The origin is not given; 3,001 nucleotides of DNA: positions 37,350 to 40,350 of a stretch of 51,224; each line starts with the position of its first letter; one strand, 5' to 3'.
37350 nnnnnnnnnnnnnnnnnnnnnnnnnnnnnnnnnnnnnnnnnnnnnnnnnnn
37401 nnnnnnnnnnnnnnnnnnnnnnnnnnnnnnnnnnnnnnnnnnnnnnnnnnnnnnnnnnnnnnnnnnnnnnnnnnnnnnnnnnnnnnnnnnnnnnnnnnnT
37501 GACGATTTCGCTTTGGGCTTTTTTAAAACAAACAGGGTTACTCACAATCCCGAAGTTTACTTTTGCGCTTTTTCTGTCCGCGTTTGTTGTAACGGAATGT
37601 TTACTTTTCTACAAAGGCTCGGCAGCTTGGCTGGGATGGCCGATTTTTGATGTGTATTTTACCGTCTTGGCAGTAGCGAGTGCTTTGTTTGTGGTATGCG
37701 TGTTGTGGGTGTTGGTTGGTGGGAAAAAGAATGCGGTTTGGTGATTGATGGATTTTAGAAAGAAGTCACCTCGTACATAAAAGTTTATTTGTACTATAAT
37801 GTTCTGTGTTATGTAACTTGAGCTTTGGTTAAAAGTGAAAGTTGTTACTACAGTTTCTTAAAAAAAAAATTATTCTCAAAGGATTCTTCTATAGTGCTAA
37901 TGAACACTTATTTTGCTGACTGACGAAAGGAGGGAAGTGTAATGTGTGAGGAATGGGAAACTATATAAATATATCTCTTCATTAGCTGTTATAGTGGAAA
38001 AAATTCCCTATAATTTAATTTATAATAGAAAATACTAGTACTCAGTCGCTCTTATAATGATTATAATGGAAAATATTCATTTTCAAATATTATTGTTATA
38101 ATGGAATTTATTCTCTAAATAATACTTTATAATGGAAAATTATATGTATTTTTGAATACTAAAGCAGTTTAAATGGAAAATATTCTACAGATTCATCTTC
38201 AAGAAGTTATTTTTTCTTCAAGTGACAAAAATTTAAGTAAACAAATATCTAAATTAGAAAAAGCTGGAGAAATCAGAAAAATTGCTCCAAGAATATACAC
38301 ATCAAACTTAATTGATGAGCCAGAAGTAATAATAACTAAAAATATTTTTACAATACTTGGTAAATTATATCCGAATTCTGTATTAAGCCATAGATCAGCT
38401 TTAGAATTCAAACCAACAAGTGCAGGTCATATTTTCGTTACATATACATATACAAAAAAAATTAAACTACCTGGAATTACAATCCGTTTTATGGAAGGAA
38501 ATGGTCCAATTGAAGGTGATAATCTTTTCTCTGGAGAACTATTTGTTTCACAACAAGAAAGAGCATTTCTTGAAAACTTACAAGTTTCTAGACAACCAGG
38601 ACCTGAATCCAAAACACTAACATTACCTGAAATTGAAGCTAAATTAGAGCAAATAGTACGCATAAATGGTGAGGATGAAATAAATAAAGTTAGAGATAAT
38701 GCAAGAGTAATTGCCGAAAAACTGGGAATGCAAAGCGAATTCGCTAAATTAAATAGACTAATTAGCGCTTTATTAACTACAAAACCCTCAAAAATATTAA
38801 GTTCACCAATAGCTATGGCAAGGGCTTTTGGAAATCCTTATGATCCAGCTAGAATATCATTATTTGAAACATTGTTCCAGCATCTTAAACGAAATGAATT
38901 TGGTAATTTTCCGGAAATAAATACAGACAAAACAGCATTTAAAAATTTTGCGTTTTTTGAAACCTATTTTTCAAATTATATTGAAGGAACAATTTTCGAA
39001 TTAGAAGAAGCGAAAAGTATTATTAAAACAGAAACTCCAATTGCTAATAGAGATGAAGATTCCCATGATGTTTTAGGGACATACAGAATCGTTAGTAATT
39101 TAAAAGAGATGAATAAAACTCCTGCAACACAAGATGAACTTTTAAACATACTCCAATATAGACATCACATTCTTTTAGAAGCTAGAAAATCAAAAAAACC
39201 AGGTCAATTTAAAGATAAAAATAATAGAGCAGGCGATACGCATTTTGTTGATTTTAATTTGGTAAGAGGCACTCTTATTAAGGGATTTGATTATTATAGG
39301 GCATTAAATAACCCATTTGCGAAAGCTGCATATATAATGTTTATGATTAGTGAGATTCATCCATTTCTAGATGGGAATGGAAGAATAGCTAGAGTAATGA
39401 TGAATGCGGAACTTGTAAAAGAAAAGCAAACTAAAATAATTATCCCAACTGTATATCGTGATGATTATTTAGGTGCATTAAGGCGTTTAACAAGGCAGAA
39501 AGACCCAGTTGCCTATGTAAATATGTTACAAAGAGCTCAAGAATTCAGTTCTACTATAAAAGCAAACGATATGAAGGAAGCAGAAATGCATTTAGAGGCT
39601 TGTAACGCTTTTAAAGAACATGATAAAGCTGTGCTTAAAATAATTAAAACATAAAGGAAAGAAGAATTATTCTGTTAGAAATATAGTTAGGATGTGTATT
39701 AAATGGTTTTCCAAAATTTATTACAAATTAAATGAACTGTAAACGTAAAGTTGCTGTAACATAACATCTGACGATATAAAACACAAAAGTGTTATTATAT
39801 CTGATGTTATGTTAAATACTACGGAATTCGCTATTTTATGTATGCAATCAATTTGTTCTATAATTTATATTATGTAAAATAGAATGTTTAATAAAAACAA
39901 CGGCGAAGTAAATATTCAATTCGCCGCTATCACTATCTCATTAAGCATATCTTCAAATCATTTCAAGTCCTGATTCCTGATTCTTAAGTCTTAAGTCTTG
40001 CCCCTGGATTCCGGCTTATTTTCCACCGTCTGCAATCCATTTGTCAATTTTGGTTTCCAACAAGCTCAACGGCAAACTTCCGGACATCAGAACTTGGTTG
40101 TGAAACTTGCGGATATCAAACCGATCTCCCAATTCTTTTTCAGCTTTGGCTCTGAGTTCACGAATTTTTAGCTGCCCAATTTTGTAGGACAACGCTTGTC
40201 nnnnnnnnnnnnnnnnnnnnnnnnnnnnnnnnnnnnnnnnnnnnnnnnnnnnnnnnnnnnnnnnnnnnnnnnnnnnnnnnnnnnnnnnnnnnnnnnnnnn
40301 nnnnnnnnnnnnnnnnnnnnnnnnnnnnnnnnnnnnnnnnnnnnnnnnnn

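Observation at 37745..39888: AT-rich single-gene islet encoding an AbiEi-like/Fic fusion, a possible one-polypeptide toxin-antitoxin or abortive-infection module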

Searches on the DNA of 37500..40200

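Call 62: search_rna_families(source=window, start=37500, end=40200, threshold=evalue, max_evalue=1)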
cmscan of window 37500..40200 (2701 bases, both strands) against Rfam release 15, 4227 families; matches with E-value up to 1: 1.
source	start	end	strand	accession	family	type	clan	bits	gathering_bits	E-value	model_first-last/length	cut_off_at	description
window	39757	39814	+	RF00904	mir-392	Gene; miRNA;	-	22.8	62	0.33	1-75/75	no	mir-392 microRNA precursor family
